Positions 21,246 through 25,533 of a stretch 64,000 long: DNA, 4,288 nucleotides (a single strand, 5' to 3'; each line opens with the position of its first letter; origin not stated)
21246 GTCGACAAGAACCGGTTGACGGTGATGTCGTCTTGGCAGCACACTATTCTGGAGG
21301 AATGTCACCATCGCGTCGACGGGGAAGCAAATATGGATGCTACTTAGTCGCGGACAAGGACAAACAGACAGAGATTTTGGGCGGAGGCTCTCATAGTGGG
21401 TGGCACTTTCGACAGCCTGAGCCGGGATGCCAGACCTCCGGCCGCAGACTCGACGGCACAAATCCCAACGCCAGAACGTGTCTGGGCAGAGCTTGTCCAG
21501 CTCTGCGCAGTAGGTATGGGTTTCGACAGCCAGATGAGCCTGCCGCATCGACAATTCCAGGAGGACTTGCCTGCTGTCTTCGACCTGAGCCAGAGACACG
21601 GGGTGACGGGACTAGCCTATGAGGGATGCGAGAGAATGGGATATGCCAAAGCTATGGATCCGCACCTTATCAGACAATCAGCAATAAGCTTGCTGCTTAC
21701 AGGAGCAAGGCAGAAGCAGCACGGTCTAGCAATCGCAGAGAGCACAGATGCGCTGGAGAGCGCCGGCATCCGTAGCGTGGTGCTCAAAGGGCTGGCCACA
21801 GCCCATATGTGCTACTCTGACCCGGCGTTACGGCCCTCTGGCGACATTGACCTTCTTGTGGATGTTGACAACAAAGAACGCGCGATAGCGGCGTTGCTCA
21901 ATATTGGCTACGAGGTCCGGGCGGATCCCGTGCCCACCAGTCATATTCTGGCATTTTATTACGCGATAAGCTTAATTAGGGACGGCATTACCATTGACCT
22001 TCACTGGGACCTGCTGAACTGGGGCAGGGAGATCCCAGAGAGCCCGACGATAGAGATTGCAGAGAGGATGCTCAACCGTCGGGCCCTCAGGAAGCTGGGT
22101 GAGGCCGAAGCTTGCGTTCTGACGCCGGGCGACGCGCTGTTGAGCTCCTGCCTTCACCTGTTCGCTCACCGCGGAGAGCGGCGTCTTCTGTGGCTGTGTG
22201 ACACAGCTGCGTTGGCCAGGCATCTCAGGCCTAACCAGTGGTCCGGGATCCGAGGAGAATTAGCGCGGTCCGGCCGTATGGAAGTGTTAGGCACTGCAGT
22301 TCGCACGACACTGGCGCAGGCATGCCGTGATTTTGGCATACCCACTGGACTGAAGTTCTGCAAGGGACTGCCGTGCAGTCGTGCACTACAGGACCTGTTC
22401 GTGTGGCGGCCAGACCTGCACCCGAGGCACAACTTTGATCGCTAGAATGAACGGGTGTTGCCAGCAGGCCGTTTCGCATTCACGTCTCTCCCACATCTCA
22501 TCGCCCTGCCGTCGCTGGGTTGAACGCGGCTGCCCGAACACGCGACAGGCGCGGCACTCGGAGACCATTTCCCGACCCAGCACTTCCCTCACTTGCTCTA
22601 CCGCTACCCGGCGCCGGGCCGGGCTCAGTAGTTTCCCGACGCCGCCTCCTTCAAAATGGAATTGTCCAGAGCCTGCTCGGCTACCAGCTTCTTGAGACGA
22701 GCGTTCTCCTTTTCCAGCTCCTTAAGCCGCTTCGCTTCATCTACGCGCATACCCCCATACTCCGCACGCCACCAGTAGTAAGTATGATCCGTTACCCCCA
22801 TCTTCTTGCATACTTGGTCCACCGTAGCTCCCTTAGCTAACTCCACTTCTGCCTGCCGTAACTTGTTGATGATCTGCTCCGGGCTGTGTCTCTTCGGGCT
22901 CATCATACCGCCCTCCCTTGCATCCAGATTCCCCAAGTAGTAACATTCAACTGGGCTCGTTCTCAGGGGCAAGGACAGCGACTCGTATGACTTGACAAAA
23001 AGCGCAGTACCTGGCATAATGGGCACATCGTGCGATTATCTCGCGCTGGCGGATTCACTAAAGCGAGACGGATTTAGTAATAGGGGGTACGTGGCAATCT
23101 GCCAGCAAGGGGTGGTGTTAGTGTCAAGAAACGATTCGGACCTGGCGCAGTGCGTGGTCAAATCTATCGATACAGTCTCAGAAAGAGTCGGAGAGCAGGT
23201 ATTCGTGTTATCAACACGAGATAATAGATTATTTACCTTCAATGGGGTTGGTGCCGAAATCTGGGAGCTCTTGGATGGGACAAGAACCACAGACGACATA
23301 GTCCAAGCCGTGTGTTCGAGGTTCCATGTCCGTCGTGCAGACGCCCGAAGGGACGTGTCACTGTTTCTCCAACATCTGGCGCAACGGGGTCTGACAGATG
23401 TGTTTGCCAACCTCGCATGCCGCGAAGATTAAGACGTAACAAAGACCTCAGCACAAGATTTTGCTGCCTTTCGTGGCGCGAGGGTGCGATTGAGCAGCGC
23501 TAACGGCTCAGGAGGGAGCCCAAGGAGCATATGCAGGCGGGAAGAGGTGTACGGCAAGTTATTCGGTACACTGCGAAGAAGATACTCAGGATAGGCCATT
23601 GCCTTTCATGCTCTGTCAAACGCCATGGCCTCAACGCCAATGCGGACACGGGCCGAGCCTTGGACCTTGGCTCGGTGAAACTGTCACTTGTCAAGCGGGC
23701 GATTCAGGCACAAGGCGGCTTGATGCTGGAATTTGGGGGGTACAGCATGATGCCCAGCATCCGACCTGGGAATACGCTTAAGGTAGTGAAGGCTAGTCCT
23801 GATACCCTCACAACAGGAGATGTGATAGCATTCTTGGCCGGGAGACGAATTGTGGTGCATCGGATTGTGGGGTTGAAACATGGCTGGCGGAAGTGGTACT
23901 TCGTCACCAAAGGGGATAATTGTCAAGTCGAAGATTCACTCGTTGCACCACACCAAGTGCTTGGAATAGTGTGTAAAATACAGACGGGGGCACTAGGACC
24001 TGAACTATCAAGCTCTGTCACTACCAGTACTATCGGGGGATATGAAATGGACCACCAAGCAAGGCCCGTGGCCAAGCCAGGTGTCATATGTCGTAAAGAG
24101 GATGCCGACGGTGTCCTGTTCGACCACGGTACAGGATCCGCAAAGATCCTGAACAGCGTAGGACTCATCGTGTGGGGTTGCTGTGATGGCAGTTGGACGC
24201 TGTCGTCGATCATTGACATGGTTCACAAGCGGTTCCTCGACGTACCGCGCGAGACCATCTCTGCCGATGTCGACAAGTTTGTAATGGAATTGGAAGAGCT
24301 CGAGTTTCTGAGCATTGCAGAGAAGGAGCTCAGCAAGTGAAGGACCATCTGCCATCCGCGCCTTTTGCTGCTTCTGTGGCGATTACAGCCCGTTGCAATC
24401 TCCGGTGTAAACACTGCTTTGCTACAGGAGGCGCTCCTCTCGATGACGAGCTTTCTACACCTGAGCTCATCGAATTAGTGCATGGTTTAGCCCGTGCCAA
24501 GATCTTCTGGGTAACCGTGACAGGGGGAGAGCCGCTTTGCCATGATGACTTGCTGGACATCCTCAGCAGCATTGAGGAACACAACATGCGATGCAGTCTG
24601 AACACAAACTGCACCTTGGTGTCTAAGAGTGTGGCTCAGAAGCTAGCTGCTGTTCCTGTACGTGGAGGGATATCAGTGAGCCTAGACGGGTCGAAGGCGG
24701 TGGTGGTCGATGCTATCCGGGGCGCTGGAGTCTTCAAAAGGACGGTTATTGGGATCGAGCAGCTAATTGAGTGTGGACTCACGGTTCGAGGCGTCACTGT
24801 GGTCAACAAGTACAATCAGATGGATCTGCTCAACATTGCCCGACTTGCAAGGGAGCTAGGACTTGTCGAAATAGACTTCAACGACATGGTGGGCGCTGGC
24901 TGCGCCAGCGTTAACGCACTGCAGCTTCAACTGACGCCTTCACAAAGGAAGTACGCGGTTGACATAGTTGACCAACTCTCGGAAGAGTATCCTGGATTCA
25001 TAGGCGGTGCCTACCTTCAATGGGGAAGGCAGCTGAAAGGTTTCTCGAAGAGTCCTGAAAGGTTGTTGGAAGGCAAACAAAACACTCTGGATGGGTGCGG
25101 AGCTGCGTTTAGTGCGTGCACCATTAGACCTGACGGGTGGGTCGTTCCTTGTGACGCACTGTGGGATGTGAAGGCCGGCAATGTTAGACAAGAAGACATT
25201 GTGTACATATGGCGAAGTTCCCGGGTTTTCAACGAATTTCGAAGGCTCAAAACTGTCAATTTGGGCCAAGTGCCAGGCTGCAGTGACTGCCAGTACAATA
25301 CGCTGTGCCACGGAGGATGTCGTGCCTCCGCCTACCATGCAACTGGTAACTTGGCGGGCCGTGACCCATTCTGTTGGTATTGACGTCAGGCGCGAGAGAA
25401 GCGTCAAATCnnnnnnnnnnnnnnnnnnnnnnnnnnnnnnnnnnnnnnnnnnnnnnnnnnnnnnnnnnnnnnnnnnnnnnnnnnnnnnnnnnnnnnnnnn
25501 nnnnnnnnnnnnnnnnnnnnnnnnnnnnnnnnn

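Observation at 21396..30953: RiPP biosynthetic gene cluster of the 'HPr-rel-A' type with two radical SAM/SPASM maturases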

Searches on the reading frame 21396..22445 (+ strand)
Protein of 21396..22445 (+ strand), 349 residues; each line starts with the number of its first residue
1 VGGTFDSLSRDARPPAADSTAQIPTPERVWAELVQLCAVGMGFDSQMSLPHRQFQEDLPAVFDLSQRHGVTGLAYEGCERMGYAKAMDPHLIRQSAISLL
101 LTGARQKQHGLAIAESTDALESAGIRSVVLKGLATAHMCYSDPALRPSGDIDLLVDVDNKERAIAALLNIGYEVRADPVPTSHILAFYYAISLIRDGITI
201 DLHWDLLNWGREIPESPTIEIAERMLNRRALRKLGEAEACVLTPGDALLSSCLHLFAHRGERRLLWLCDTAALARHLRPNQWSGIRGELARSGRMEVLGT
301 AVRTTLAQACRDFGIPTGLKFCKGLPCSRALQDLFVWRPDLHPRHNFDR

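Call 3: search_protein_families(library=ncbifam, proteins=[window:21396-22445:+], max_evalue=0.01)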
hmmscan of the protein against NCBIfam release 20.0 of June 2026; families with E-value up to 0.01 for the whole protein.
window:21396-22445:+ (349 aa): 0 families

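Call 4: search_protein_families(library=pfam, proteins=[window:21396-22445:+], max_evalue=0.01)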
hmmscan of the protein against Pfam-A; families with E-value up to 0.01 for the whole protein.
window:21396-22445:+ (349 aa): 1 family
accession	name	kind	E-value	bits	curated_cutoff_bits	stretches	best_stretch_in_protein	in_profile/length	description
PF14907.12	NTP_transf_5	-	2.2e-38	132.7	31.2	1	56-299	3-238/249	Uncharacterised nucleotidyltransferase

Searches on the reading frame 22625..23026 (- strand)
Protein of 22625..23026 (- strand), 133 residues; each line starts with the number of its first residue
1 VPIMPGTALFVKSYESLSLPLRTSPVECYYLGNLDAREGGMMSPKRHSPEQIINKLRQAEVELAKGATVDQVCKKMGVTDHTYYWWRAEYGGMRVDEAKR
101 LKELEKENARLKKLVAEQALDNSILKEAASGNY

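Call 3: search_protein_families(library=ncbifam, proteins=[window:22625-23026:-], max_evalue=0.01)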
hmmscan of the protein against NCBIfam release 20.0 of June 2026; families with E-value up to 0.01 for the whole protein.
window:22625-23026:- (133 aa): 2 families
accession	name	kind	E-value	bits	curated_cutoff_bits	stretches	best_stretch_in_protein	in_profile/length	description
NF033516.0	transpos_IS3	equivalog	4.2e-13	49.3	160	1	51-129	2-82/369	IS3 family transposase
NF033577.2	transpos_IS481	equivalog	0.00023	20.8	224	1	57-104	4-48/284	IS481 family transposase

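Call 4: search_protein_families(library=pfam, proteins=[window:22625-23026:-], max_evalue=0.01)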
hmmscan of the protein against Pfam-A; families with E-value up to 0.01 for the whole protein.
window:22625-23026:- (133 aa): 2 families
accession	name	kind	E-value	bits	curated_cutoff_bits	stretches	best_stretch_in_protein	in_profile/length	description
PF01527.26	HTH_Tnp_1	-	2.5e-18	66.5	24.1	1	43-116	3-75/75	Transposase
PF13384.12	HTH_23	-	0.00042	20.5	24.6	1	63-90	14-41/50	Homeodomain-like domain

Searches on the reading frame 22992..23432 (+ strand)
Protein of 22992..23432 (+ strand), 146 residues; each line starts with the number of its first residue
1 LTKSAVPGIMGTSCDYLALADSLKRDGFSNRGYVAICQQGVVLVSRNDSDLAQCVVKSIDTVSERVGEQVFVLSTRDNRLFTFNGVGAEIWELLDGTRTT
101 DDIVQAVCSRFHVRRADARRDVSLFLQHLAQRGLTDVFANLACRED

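Call 3: search_protein_families(library=ncbifam, proteins=[window:22992-23432:+], max_evalue=0.01)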
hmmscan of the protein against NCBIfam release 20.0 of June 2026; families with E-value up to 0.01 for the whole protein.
window:22992-23432:+ (146 aa): 7 families
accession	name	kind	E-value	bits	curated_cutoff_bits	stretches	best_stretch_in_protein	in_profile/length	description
NF033536.1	lasso_PqqD_Bac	exception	2.3e-11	43.7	80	1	56-135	7-86/88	lasso peptide biosynthesis PqqD family chaperone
TIGR04302.1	geo_PqqD_fam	equivalog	2.7e-10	40.6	100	1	64-134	30-99/102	GeoRSP system PqqD family peptide chaperone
NF033530.1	lasso_PqqD_Strm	exception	5.1e-10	39.4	70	1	70-134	13-77/78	lasso peptide biosynthesis PqqD family chaperone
TIGR04248.1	SCM_PqqD_rel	equivalog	2.4e-09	37.3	100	1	76-135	22-81/84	SynChlorMet cassette protein ScmD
TIGR03859.1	PQQ_PqqD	equivalog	6.6e-08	32.3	46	1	78-133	24-78/81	pyrroloquinoline quinone biosynthesis peptide chaperone PqqD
NF002535.0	PRK02079.1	equivalog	0.0067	16.2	101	0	81-129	36-83/92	pyrroloquinoline quinone biosynthesis peptide chaperone PqqD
NF050069.2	PqqD_rel_WgkC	exception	0.0084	16.1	110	0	77-130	28-81/103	PqqD family peptide maturation chaperone WgkC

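Call 4: search_protein_families(library=pfam, proteins=[window:22992-23432:+], max_evalue=0.01)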
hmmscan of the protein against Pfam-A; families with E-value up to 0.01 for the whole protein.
window:22992-23432:+ (146 aa): 1 family
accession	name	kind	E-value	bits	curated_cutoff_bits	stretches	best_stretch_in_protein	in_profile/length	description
PF05402.18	PqqD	-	7.8e-19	68.2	23.4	1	70-134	2-66/67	Coenzyme PQQ synthesis protein D (PqqD)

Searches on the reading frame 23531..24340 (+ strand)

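Call 3: search_protein_families(library=ncbifam, proteins=[window:23531-24340:+], max_evalue=0.01)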
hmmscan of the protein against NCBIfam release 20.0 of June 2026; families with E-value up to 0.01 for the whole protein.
window:23531-24340:+ (269 aa): 8 families
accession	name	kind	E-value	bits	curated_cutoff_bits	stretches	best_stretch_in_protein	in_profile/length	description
TIGR02228.1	sigpep_I_arch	equivalog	2.8e-13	50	51.85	1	70-151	38-122/158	signal peptidase I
TIGR04248.1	SCM_PqqD_rel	equivalog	8.6e-10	38.7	100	1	181-255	2-76/84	SynChlorMet cassette protein ScmD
NF046067.1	SigPepSipWBacil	equivalog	1.4e-06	28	190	1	72-145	47-123/189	signal peptidase I SipW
TIGR03859.1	PQQ_PqqD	equivalog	6.2e-06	26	46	1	207-260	29-80/81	pyrroloquinoline quinone biosynthesis peptide chaperone PqqD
TIGR04302.1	geo_PqqD_fam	equivalog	0.00015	22.1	100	1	194-260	38-100/102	GeoRSP system PqqD family peptide chaperone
NF002535.0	PRK02079.1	equivalog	0.00094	18.9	101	1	203-255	35-84/92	pyrroloquinoline quinone biosynthesis peptide chaperone PqqD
NF033530.1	lasso_PqqD_Strm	exception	0.0024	18.1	70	1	183-257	2-75/78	lasso peptide biosynthesis PqqD family chaperone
TIGR02227.1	sigpep_I_bact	equivalog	0.007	16.3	47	0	70-115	27-77/162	signal peptidase I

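Call 4: search_protein_families(library=pfam, proteins=[window:23531-24340:+], max_evalue=0.01)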
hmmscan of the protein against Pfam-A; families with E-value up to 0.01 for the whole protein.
window:23531-24340:+ (269 aa): 1 family
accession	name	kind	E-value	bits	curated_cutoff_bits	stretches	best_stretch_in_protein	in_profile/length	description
PF05402.18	PqqD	-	8.2e-13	48.9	23.4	1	195-259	3-66/67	Coenzyme PQQ synthesis protein D (PqqD)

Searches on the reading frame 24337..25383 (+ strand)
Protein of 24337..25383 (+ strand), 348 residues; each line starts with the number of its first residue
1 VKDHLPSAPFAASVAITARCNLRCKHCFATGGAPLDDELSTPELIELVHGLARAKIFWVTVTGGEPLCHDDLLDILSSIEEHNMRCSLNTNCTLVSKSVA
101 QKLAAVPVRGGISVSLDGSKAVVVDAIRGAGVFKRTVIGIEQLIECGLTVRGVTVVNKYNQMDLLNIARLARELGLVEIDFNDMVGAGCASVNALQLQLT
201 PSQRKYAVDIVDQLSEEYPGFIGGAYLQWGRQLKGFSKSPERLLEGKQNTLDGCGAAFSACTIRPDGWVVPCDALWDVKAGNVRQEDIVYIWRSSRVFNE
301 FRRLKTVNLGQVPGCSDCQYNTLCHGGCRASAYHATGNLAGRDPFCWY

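Call 3: search_protein_families(library=ncbifam, proteins=[window:24337-25383:+], max_evalue=0.01)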
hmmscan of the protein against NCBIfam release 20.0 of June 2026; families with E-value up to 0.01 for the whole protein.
window:24337-25383:+ (348 aa): 79 families (the best 25 are shown)
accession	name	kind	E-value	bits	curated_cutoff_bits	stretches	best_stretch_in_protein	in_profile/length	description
TIGR04250.1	SCM_rSAM_ScmE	equivalog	3.4e-59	200.6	400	1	11-339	4-338/358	SynChlorMet cassette radical SAM/SPASM protein ScmE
NF050035.1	rSAM_WgK_link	exception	1.2e-50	172.6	650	2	7-180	6-180/367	radical SAM/SPASM peptide maturase WgkB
TIGR04545.1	rSAM_ahbD_hemeb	equivalog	7.9e-45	153.7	500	2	16-188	6-179/339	heme b synthase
TIGR04055.1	rSAM_NirJ2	equivalog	5.2e-44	151.1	500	2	15-190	5-180/326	putative heme d1 biosynthesis radical SAM protein NirJ2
TIGR03962.1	mycofact_rSAM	equivalog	8.7e-42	143.5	265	1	8-346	10-331/339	mycofactocin radical SAM maturase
TIGR04053.2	TIGR04053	equivalog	4e-39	134.9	395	2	8-219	6-218/366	TIGR04053 family radical SAM/SPASM domain-containing protein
TIGR04303.1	GeoRSP_rSAM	equivalog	5.5e-38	131.3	400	2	8-205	3-198/325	GeoRSP system radical SAM/SPASM protein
TIGR04054.1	rSAM_NirJ1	equivalog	2.3e-36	125.2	650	2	15-211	41-236/387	putative heme d1 biosynthesis radical SAM protein NirJ1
TIGR04546.1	rSAM_ahbC_deAc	equivalog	2.9e-34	118.5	650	1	15-347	44-384/390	12,18-didecarboxysiroheme deacetylase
TIGR04051.1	rSAM_NirJ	equivalog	1.8e-33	116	515.45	1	16-347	8-347/354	heme d1 biosynthesis radical SAM protein NirJ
NF045574.1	sacti_mat_StsB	exception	1.3e-32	113.3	625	2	14-179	100-264/466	StsB family radical SAM/SPASM domain sactipeptide maturase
TIGR04103.1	rSAM_nif11_3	equivalog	1.1e-30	106.6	725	1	14-347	9-343/412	nif11-class peptide radical SAM maturase 3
TIGR04347.1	pseudo_SAM_Halo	equivalog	5.3e-30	105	525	2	16-216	44-243/390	TIGR04347 family pseudo-SAM/SPASM protein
TIGR03913.1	rad_SAM_trio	equivalog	6.2e-30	104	591.75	1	9-348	18-354/477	GDL motif peptide-associated radical SAM/SPASM maturase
TIGR04251.1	SCM_rSAM_ScmF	equivalog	6.6e-29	101.4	400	2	16-184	10-182/353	SynChlorMet cassette radical SAM/SPASM protein ScmF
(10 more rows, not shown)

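Call 4: search_protein_families(library=pfam, proteins=[window:24337-25383:+], max_evalue=0.01)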
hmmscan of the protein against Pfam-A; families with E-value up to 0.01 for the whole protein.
window:24337-25383:+ (348 aa): 3 families
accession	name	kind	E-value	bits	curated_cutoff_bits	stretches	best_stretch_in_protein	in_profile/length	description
PF04055.27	Radical_SAM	-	3.3e-18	66.8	29.5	1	16-170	3-165/166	Radical SAM superfamily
PF13186.11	SPASM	-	5.1e-11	43.1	21.5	1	254-319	1-67/67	Iron-sulfur cluster-binding domain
PF13353.11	Fer4_12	-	5.3e-05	24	22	1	18-84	13-82/137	4Fe-4S single cluster domain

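Call 69: search_solved_structures(query=window:24337-25383:+, max_evalue=0.00001)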
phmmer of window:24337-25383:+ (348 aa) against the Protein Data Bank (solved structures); distinct sequences matched with E-value up to 0.00001: 8.
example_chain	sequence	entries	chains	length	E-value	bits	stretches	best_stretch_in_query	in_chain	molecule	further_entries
6efn_A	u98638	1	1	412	3.3e-13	52.5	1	9-297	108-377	Sporulation killing factor maturation protein SkfB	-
5v1q_A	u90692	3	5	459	3.5e-10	42.5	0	5-105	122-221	Radical SAM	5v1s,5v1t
6c8v_A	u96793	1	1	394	3.6e-10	42.4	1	8-346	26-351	Coenzyme PQQ synthesis protein E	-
7vob_C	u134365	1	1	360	5.2e-10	41.9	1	18-178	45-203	Cytosylglucuronate decarboxylase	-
7voc_C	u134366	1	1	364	5.3e-10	41.9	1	18-178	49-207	Cytosylglucuronate decarboxylase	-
5wgg_A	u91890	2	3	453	9.9e-08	34.4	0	13-122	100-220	Radical SAM domain protein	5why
2fb2_A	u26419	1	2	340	8.8e-07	31.3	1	12-167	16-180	Molybdenum cofactor biosynthesis protein A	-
1tv7_A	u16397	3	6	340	1.5e-06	30.5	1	13-166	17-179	Molybdenum cofactor biosynthesis protein A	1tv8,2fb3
